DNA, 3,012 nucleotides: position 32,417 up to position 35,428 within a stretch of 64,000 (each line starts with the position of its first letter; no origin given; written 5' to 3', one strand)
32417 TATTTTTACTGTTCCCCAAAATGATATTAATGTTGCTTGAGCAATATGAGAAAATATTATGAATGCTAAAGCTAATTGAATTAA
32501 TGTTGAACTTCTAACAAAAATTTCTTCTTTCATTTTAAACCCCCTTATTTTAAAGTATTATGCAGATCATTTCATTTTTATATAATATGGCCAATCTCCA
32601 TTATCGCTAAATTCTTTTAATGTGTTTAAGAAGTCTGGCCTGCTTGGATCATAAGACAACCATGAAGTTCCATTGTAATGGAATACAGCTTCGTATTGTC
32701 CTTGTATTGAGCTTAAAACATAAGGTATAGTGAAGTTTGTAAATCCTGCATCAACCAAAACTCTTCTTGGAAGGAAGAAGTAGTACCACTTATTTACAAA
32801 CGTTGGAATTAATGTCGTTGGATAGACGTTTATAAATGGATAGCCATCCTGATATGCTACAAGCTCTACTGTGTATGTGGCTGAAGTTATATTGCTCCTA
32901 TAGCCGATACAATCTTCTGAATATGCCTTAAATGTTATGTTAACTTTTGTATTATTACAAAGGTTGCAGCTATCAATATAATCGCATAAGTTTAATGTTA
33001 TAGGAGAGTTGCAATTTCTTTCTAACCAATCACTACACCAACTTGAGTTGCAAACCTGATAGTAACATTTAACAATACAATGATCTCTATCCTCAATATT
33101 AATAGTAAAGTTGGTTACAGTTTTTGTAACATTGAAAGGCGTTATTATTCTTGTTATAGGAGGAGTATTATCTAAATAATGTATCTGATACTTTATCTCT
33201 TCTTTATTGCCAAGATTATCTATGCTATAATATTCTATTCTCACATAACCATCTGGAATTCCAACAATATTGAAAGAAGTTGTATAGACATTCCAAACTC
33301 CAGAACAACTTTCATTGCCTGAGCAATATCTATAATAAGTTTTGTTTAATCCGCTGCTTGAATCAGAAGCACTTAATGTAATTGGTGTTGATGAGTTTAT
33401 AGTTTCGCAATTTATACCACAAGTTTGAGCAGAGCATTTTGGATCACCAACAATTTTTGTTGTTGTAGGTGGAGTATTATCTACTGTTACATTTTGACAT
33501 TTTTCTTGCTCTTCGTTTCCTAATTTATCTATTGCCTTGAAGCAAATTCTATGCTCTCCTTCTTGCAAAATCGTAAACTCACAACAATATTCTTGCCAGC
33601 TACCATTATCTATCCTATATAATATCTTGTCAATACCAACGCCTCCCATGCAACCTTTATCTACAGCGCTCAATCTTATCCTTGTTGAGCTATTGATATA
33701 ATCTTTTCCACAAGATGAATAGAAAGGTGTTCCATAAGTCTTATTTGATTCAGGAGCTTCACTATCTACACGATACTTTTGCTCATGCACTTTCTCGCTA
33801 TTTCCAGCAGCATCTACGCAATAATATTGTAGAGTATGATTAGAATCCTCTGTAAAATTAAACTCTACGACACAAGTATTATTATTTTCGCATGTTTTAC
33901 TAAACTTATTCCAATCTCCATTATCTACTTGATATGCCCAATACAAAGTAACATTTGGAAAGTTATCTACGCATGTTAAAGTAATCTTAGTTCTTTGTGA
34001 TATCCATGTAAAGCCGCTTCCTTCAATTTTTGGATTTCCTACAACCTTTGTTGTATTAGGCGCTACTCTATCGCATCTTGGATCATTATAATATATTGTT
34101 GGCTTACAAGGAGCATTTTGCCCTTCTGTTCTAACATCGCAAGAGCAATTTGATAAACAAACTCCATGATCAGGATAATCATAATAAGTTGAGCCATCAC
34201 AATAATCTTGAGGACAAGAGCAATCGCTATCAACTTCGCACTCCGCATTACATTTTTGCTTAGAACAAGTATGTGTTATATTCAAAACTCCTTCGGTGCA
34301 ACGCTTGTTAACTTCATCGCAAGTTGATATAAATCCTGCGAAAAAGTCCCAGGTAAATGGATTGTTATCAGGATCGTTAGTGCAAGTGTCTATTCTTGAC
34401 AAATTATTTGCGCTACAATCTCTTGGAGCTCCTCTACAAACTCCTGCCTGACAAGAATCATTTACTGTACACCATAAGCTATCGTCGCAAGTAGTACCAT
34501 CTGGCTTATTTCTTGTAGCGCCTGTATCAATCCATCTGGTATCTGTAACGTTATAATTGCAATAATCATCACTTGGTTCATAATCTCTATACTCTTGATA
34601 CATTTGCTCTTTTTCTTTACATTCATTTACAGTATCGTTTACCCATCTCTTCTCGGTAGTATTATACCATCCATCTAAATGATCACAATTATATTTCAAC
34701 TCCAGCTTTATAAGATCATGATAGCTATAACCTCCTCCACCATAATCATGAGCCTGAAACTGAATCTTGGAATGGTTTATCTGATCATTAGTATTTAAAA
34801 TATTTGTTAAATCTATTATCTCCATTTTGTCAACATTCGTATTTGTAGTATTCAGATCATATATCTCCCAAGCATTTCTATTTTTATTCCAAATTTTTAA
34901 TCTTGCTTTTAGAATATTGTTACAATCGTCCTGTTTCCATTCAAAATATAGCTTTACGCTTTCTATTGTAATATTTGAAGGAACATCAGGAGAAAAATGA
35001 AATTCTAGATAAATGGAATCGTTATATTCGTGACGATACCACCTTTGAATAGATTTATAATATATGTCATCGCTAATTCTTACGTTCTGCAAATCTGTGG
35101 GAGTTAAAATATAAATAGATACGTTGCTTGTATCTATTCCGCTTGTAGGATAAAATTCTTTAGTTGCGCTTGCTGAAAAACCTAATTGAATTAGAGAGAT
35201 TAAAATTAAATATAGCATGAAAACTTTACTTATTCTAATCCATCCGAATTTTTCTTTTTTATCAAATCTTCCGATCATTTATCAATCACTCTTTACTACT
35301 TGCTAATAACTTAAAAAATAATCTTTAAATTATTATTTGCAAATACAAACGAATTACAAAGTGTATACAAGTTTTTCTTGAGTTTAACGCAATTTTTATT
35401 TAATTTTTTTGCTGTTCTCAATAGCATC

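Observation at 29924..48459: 18.5-kb one-strand island of 11 modular secreted/anchored Cys- and Thr-rich surface proteins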

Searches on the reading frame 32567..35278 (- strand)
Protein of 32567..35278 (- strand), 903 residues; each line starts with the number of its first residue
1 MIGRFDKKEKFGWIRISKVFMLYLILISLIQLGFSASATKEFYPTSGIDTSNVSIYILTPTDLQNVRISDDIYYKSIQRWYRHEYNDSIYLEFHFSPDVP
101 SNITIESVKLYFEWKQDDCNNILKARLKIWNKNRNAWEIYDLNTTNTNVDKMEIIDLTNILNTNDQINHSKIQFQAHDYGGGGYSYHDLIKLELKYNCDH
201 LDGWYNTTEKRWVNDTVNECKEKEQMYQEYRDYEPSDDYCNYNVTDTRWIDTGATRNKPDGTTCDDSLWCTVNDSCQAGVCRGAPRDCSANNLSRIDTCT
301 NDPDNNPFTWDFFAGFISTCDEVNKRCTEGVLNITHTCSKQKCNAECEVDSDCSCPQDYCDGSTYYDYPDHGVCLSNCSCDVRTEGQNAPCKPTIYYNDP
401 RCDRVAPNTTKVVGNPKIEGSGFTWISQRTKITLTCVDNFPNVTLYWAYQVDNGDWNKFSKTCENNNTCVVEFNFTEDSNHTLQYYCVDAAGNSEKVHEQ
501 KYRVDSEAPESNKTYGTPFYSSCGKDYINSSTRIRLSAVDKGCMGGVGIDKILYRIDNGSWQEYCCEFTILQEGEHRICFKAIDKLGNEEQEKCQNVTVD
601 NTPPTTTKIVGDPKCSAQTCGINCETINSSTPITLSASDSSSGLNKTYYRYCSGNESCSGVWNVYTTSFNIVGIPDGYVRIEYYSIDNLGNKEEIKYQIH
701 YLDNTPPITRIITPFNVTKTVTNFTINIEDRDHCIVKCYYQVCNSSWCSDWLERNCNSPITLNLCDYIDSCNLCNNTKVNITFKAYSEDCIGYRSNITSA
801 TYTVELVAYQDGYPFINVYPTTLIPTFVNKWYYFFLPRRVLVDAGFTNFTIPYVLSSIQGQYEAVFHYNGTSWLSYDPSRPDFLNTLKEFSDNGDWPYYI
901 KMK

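Call 4: search_protein_families(library=pfam, proteins=[window:32567-35278:-], max_evalue=0.1)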
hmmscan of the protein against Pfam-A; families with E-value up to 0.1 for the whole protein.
window:32567-35278:- (903 aa): 4 families
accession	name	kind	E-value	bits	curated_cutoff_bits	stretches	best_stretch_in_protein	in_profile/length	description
PF19077.6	Big_13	-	7.7e-06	26.8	27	1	569-601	70-102/102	Bacterial Ig-like domain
PF13750.12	Big_3_3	-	3.4e-05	24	27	1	567-608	8-50/157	Bacterial Ig-like domain (group 3)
PF20862.2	DUF6843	-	0.023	15.1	27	0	675-705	53-83/110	Family of unknown function (DUF6843)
PF12245.14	Big_3_2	-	0.026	15.1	23.3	0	478-506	94-122/122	Bacterial Ig-like domain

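Call 43: search_solved_structures(query=window:32567-35278:-, max_evalue=1)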
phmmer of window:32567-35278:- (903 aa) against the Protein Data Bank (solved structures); distinct sequences matched with E-value up to 1: 1.
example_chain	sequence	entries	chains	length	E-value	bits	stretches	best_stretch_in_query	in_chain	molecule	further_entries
8yl2_A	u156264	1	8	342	0.051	15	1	44-143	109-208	GTP-binding protein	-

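Call 55: search_protein_families(library=ncbifam, proteins=[window:32567-35278:-], max_evalue=1)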
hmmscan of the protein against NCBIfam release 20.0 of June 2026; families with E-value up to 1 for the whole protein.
window:32567-35278:- (903 aa): 3 families
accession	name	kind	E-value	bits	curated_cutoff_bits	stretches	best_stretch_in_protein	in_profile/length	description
NF047446.1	barrel_OmpL47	domain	1.1e-33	115.5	40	3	527-599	1-68/68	OmpL47-type beta-barrel domain-containing protein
NF047441.1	Lepto_OmpL47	equivalog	2.5e-28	99.7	250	3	527-607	70-146/336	multi-beta-barrel domain surface protein OmpL47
NF041766.1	choice_anch_U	domain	0.26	12.1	32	1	428-476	23-69/92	choice-of-anchor U domain-containing protein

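Call 114: search_protein_families(library=phrogs, proteins=[window:32567-35278:-], max_evalue=0.001)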
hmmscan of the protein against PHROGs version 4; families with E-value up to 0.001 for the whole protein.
window:32567-35278:- (903 aa): 1 family
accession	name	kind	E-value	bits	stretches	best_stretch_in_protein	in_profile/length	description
phrog_11157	-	unknown function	5.6e-06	24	1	451-635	2210-2406/3825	-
